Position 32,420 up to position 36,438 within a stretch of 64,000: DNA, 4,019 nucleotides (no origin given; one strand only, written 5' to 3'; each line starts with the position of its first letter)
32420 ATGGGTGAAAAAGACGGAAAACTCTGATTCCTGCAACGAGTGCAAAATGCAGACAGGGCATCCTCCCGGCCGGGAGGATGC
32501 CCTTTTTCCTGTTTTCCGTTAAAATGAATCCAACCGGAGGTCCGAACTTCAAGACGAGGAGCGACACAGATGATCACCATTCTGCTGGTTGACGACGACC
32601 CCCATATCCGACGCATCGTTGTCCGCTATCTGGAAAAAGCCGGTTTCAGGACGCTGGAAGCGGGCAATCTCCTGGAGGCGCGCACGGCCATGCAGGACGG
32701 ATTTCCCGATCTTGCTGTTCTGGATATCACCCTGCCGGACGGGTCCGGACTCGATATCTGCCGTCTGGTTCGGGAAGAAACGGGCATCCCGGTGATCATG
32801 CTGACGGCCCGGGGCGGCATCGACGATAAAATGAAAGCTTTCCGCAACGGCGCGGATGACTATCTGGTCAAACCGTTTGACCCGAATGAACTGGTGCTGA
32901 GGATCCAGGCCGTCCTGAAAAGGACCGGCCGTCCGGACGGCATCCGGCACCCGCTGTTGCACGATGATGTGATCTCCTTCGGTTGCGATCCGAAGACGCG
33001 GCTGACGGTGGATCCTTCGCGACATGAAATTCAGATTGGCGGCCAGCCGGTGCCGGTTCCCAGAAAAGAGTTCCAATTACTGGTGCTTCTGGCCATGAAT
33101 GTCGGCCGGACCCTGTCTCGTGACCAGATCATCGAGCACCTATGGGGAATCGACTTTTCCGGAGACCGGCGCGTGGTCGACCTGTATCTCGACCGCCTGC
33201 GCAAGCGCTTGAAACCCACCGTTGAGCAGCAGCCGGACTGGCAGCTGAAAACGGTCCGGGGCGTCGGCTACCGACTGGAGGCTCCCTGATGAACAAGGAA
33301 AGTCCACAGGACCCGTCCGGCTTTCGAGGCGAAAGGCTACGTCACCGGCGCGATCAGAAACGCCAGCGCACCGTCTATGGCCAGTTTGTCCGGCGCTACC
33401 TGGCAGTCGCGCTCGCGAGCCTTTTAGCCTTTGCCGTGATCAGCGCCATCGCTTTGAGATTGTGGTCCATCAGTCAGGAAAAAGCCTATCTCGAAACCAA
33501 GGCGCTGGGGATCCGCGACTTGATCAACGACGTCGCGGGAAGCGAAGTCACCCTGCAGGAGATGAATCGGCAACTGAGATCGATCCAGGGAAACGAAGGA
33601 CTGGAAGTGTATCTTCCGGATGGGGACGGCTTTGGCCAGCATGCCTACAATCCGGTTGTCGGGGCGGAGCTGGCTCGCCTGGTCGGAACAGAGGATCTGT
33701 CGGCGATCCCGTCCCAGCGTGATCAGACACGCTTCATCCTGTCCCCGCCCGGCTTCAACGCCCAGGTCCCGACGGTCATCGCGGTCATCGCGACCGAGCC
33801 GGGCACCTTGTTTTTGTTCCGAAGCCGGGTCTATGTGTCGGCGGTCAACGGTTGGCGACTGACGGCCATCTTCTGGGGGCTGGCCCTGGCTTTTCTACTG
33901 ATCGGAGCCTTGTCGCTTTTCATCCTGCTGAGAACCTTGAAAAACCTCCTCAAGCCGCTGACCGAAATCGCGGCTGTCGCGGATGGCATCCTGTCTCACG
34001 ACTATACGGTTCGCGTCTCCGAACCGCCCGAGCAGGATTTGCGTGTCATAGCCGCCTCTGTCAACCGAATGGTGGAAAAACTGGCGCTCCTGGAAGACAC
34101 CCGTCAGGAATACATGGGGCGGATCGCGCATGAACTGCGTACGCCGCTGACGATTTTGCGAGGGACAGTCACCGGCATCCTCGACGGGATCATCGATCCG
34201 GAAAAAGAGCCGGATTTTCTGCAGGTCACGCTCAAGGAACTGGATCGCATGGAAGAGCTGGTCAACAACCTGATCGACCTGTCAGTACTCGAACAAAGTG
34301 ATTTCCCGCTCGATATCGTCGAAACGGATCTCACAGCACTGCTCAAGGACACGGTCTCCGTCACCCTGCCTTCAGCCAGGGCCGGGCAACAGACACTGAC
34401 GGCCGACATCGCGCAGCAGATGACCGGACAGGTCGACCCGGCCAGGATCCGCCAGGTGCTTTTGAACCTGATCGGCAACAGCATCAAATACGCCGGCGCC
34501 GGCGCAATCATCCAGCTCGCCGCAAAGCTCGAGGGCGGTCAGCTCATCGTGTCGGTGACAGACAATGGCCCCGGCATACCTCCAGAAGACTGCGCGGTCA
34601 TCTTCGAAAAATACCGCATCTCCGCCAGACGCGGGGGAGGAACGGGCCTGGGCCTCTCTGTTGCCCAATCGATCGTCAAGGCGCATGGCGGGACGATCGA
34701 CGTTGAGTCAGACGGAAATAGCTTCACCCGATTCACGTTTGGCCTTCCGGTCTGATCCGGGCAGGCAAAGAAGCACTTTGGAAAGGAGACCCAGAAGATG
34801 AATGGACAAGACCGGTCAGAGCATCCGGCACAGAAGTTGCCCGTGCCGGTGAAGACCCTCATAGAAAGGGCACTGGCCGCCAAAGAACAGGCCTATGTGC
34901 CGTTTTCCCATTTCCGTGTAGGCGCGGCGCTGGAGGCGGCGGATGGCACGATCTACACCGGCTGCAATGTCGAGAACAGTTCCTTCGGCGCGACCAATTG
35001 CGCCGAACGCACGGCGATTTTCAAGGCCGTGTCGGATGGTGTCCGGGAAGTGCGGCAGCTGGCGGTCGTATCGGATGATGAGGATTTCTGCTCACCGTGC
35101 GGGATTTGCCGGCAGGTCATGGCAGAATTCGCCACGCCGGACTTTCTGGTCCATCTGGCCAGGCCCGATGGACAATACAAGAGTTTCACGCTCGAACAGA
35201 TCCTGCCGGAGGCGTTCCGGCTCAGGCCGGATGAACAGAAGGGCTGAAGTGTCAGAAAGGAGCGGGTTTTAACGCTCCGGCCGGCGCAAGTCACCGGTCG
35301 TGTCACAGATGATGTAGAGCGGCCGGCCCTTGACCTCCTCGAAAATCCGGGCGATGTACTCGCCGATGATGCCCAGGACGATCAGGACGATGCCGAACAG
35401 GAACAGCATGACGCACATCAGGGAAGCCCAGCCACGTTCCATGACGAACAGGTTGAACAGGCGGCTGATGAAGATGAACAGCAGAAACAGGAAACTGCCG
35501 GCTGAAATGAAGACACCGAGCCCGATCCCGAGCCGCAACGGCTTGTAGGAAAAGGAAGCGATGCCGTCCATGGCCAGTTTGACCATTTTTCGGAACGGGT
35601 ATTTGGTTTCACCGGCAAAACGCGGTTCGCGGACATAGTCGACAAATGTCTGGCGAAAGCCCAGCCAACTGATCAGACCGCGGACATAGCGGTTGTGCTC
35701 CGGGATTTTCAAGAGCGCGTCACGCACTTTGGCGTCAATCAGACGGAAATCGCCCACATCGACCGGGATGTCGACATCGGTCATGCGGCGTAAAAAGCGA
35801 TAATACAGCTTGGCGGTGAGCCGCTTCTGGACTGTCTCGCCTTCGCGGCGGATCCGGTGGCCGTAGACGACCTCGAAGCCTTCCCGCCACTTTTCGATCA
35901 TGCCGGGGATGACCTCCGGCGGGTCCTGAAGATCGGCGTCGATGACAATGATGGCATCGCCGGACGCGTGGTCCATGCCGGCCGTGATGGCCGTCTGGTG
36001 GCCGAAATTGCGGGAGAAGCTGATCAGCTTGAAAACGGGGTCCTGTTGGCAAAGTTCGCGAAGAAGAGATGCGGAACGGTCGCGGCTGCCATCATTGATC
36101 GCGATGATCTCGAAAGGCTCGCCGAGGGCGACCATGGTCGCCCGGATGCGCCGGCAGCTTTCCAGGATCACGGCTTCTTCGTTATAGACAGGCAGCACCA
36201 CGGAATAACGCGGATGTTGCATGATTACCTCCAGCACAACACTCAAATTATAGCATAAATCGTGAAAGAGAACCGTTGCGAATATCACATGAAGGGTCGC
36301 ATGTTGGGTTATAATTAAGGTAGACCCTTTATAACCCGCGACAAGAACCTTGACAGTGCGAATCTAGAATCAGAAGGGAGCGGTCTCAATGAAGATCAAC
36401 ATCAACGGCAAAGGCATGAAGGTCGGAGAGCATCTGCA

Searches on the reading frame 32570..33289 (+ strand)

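Call 88: search_protein_families(library=pfam, proteins=[window:32570-33289:+], max_evalue=0.00001)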
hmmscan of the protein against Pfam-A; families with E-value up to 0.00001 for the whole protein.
window:32570-33289:+ (239 aa): 2 families
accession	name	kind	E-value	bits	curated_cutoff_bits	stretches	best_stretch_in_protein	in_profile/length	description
PF00072.30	Response_reg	-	4e-28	98.2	30.2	1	4-112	1-110/111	Response regulator receiver domain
PF00486.34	Trans_reg_C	-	2.3e-22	79.3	26.2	1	158-236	1-77/77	Transcriptional regulatory protein, C terminal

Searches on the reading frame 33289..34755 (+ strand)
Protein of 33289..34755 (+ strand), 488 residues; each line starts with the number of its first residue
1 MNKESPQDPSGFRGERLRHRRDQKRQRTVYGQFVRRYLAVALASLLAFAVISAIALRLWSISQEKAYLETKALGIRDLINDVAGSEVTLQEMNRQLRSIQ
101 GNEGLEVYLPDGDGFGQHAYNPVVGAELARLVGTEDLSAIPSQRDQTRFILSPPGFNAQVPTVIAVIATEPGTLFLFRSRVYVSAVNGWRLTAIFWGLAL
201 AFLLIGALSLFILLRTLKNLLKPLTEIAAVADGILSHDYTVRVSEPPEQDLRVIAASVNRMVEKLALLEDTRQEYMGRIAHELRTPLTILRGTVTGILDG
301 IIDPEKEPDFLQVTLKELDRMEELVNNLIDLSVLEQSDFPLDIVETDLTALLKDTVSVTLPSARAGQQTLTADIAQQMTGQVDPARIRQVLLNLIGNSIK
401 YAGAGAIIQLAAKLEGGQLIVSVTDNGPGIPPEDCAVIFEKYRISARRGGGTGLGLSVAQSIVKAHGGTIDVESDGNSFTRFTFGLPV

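Call 35: search_protein_families(library=pfam, proteins=[window:33289-34755:+], max_evalue=0.00001)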
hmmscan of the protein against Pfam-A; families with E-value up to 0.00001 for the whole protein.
window:33289-34755:+ (488 aa): 2 families
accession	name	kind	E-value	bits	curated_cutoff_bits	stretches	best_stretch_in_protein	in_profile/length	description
PF02518.31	HATPase_c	-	6.8e-27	94.5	26.4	1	383-487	2-108/111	Histidine kinase-, DNA gyrase B-, and HSP90-like ATPase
PF00512.31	HisKA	-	2.6e-15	56.7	26.9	1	272-335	2-64/66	His Kinase A (phospho-acceptor) domain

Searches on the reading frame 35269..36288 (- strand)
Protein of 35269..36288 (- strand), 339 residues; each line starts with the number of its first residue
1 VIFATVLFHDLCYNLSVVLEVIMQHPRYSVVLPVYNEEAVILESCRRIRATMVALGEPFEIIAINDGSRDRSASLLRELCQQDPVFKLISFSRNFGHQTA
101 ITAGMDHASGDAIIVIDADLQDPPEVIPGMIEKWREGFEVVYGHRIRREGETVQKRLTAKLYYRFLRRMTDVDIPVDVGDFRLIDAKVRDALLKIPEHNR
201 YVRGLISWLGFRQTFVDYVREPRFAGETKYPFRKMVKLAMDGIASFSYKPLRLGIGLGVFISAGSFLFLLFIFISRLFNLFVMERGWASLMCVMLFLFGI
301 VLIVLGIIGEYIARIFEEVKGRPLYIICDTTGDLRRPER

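Call 88: search_protein_families(library=pfam, proteins=[window:35269-36288:-], max_evalue=0.00001)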
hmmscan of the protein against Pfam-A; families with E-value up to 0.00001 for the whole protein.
window:35269-36288:- (339 aa): 2 families
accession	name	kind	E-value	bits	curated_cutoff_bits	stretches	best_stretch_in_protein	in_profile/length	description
PF00535.33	Glycos_transf_2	-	2.6e-36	125.5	23.3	1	29-189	1-164/168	Glycosyl transferase family 2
PF10111.15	Glyco_tranf_2_2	-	2.7e-06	27.5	27.3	1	29-119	1-91/276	Glycosyltransferase like family 2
